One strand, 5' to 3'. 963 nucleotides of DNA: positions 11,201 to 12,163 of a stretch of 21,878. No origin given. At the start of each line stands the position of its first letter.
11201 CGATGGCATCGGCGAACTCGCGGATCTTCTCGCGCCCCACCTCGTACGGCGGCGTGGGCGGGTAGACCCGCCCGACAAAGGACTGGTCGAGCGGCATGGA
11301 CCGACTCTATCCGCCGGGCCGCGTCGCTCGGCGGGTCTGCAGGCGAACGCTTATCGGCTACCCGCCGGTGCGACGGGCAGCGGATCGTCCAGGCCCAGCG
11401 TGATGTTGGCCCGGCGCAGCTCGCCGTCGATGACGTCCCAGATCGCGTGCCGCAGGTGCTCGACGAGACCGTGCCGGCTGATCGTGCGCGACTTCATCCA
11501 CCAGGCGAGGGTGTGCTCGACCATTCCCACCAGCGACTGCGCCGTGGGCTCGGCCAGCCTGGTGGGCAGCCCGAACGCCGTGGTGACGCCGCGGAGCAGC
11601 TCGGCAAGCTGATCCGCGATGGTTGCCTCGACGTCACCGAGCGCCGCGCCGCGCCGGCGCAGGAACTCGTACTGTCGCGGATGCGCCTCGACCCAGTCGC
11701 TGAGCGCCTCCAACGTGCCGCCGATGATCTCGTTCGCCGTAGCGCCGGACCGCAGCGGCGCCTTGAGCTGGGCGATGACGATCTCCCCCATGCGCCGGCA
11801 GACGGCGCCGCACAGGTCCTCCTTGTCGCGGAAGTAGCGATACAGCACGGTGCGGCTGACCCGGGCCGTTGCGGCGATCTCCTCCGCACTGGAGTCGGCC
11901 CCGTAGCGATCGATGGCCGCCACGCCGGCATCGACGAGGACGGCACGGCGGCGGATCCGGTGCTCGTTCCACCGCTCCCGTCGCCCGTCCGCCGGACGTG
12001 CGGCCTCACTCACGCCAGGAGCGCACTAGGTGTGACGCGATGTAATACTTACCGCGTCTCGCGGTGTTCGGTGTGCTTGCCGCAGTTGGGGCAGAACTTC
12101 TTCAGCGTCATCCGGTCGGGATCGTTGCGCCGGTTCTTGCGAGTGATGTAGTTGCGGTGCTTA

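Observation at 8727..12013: The hadAB locus is rebuilt into a TetR-linked, four-gene translationally coupled operon: HadA-like, HadB-like, an M1-like zinc-peptidase lipoprotein and a mini-GNAT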

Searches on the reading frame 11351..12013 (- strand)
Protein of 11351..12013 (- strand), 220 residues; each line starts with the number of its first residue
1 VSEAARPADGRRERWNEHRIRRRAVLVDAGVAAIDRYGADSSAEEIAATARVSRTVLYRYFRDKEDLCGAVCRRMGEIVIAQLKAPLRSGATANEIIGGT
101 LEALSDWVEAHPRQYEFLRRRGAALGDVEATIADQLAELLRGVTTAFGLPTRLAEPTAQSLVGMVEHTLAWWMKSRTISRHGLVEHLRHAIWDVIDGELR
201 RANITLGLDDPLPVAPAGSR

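Call 6: search_protein_families(library=pfam, proteins=[window:11351-12013:-], max_evalue=0.01)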
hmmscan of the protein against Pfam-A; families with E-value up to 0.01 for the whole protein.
window:11351-12013:- (220 aa): 3 families
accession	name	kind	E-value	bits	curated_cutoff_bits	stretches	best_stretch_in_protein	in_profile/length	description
PF00440.29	TetR_N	-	8.2e-09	35.6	24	1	26-70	1-46/47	Bacterial regulatory proteins, tetR family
PF19344.4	TetR_C_32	-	1.2e-06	29.1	27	1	92-194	11-126/139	Tetracyclin repressor-like, C-terminal domain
PF21943.1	TetR_C_46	-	3.6e-06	27.6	27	1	100-192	8-107/109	Tetracyclin repressor-like, C-terminal domain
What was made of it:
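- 11351..12013 (-): TetR-family regulator (220 aa), distantly FasR-like; an accessory gene. TetR_N at 35.6 bits and TetR_C_32 at 29.1 bits (call 6).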

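Call 8: search_protein_families(library=ncbifam, proteins=[window:11351-12013:-], max_evalue=0.01)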
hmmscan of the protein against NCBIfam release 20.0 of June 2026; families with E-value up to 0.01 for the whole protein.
window:11351-12013:- (220 aa): 14 families
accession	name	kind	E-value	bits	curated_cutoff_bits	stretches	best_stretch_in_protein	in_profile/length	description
NF053731.1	TransRegFasRMycb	equivalog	7.1e-11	42.3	330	1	20-193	10-190/199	HTH-type transcriptional activator FasR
NF001978.0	PRK00767.1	equivalog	2.6e-08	33.9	118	1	19-87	8-76/197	transcriptional regulator BetI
TIGR03384.1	betaine_BetI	equivalog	4.1e-08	33.1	201.3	1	21-95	8-83/189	choline-binding transcriptional repressor BetI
TIGR03613.1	RutR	equivalog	1.3e-07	31.7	368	1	21-88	8-76/202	pyrimidine utilization regulatory protein R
NF011584.0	PRK15008.1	equivalog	7.3e-07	29.2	230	1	3-86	3-84/212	HTH-type transcriptional regulator RutR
NF051457.1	acryl_TF_AcuR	equivalog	1.8e-05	24.1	247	1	8-132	4-124/204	acrylate utilization transcriptional regulator AcuR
NF051852.1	efflux_TF_MtrR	exception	3e-05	23.9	280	1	32-91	21-81/205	multidrug efflux system transcriptional repressor MtrR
NF053878.1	FATransRegFadRBac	equivalog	0.00011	22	200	1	26-95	8-78/190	fatty acid metabolism transcriptional regulator FadR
NF008402.0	PRK11202.1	equivalog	0.00014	21.6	151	1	20-188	10-185/211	HTH-type transcriptional repressor FabR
NF041196.1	ScbR_bind_reg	equivalog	0.00024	21.3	150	1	20-87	5-73/191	ScbR family autoregulator-binding transcription factor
NF007949.0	PRK10668.1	equivalog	0.00049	19.6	271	1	23-83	13-73/216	multidrug efflux transporter transcriptional repressor AcrR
NF008587.1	PRK11552.1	equivalog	0.0017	18.1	365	1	23-85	9-71/213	transcriptional regulator CecR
TIGR03968.1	mycofact_TetR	equivalog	0.0043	16.7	224.9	1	40-131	29-116/190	mycofactocin system transcriptional regulator MftR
NF033703.1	transcr_KstR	equivalog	0.0047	16.5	280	1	20-121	7-108/185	cholesterol catabolism transcriptional regulator KstR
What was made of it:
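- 11351..12013 (-): The best NCBIfam hit is FasR, at 42 bits against a cut-off of 330 (call 8).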

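Call 79: search_solved_structures(query=window:11351-12013:-, max_evalue=0.001, show_alignments=0)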
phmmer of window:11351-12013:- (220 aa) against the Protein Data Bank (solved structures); distinct sequences matched with E-value up to 0.001: 11.
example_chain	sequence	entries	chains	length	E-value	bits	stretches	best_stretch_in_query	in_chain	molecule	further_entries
2qib_A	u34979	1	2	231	5.9e-07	32.9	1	22-189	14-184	tetR-family transcriptional regulator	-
6o6p_A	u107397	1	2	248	7.4e-07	32.5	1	7-192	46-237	TetR family transcriptional regulator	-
6o6n_A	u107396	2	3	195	2.6e-06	30.8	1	21-192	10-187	TetR family transcriptional regulator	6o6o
3f1b_A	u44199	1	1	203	3.6e-06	30.3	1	21-140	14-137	TetR-like transcriptional regulator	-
3loc_A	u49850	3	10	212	0.00045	23.4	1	8-110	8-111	HTH-type transcriptional regulator rutR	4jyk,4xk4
6z1b_A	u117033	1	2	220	0.0005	23.3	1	8-110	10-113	HTH-type transcriptional regulator RutR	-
4x1e_A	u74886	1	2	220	0.00054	23.2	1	8-110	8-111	HTH-type transcriptional regulator RutR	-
2rek_A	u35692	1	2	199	0.00061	23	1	25-74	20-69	Putative tetR-family transcriptional regulator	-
3whb_A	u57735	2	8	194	0.00082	22.6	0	25-98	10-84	Fatty acid metabolism regulator protein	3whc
2ras_A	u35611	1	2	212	0.00091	22.4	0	17-72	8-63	Transcriptional regulator, TetR family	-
1vi0_A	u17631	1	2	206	0.00093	22.4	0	25-98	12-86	transcriptional regulator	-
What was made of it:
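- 11351..12013 (-): Full-length weak matches to PDB entries 6O6N and 6O6P (call 79).
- Closest known: FasR, the acyl-CoA-sensing TetR activator of fas in Mycobacterium tuberculosis. Same: The PDB entries give full-length weak matches (call 79).
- The TetR is weakly FasR-like, which suggests a lipid-sensing type (calls 8, 79).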
